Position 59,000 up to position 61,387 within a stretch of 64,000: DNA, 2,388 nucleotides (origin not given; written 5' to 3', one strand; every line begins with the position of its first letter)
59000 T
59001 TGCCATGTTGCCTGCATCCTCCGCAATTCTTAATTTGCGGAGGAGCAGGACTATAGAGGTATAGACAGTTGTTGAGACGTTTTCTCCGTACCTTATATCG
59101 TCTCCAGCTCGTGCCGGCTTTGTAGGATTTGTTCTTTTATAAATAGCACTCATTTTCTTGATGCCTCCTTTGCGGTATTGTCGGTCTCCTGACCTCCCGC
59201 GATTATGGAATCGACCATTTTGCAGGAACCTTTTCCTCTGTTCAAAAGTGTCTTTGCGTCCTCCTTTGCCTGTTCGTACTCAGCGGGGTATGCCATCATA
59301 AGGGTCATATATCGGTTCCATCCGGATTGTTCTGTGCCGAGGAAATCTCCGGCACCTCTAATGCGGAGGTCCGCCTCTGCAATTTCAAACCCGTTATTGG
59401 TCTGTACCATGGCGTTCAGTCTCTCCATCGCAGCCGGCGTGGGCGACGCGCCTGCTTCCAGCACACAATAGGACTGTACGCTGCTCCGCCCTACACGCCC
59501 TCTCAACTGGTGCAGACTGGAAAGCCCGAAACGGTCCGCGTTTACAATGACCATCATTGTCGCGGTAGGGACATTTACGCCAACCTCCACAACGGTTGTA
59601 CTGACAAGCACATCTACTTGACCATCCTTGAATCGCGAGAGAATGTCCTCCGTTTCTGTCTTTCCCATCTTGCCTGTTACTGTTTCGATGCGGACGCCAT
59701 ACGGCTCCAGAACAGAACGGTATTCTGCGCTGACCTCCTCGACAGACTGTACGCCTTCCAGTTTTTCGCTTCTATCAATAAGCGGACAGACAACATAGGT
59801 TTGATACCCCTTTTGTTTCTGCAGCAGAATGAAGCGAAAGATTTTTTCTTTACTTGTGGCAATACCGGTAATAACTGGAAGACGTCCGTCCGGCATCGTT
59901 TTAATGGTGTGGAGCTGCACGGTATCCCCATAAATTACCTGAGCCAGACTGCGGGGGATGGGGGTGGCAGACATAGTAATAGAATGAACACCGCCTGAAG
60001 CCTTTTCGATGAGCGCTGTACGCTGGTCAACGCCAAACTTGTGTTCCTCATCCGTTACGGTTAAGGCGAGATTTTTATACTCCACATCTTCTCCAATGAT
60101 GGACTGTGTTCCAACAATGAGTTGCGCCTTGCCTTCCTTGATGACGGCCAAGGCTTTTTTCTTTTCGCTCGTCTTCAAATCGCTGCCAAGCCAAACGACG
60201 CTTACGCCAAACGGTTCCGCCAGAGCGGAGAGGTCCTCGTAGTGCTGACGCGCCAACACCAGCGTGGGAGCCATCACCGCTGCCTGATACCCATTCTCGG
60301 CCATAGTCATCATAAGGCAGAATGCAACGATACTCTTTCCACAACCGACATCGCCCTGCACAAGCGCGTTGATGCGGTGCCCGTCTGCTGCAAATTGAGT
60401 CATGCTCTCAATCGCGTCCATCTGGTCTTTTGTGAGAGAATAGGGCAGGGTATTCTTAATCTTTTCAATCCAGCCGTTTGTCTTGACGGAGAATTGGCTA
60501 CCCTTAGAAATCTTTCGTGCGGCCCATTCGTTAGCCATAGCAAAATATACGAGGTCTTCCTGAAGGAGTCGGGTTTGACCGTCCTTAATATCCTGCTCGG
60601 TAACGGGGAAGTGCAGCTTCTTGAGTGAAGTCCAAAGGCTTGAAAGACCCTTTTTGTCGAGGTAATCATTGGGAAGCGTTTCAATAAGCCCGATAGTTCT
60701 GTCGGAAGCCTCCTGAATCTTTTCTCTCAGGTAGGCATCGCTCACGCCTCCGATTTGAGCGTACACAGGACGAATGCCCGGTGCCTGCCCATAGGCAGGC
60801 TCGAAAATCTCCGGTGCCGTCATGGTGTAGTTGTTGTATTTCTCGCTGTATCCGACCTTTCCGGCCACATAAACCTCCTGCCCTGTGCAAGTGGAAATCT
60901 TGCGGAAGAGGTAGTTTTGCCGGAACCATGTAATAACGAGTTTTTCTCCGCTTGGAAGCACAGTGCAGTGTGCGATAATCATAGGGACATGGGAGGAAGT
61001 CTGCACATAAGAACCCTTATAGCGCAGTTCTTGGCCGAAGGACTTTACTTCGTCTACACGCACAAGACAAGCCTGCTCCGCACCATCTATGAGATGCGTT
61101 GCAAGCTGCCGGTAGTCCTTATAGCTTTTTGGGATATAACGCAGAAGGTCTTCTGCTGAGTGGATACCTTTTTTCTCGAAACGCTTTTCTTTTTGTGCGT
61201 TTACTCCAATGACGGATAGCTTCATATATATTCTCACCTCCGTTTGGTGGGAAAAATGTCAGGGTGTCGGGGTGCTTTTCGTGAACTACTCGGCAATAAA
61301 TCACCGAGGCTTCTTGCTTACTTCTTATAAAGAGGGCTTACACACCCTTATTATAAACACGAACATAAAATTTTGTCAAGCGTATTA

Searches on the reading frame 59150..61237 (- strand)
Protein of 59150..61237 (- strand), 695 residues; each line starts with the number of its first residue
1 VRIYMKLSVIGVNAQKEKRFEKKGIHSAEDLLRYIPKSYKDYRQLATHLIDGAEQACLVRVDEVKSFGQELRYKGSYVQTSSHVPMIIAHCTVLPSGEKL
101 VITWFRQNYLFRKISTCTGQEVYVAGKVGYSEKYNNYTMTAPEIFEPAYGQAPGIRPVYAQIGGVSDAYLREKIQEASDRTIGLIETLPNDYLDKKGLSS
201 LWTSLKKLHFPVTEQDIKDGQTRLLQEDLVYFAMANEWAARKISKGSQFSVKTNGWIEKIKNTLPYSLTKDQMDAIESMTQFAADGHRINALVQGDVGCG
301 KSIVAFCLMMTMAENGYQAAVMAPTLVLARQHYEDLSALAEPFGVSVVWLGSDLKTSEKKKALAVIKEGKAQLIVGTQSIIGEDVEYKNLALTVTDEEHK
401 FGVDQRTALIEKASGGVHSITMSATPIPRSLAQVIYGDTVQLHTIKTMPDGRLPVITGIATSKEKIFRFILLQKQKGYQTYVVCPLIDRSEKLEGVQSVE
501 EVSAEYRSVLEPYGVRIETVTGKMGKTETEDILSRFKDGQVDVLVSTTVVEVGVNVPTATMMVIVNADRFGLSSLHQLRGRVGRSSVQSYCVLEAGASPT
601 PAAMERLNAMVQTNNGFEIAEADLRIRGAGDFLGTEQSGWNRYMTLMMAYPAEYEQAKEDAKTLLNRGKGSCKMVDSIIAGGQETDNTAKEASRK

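Call 17: search_protein_families(library=pfam, proteins=[window:59153-61237:-], max_evalue=0.001)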
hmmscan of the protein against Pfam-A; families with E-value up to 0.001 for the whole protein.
window:59153-61237:- (695 aa): 5 families
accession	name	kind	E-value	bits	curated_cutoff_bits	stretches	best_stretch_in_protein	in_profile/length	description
PF00271.37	Helicase_C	-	5.9e-23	81.7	23.5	1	469-585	8-109/110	Helicase conserved C-terminal domain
PF00270.35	DEAD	-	1.5e-22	80.5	26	1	269-433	1-166/167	DEAD/DEAH box helicase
PF17191.10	RecG_wedge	-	1.3e-13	51.3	23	1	11-176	7-157/162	RecG wedge domain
PF04851.21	ResIII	-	8.2e-10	39.3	22.5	1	267-426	3-162/164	Type III restriction enzyme, res subunit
PF19833.4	RecG_dom3_C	-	3.7e-08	33.7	26.8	1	613-640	1-28/87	ATP-dependent DNA helicase RecG, domain 3, C-terminal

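Call 68: find_encoding_contigs(protein=window:59150-61237:-, flank=10000, max_places=4)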
Protein window:59150-61237:- (695 aa): no gene with exactly this product is on record in the collection.
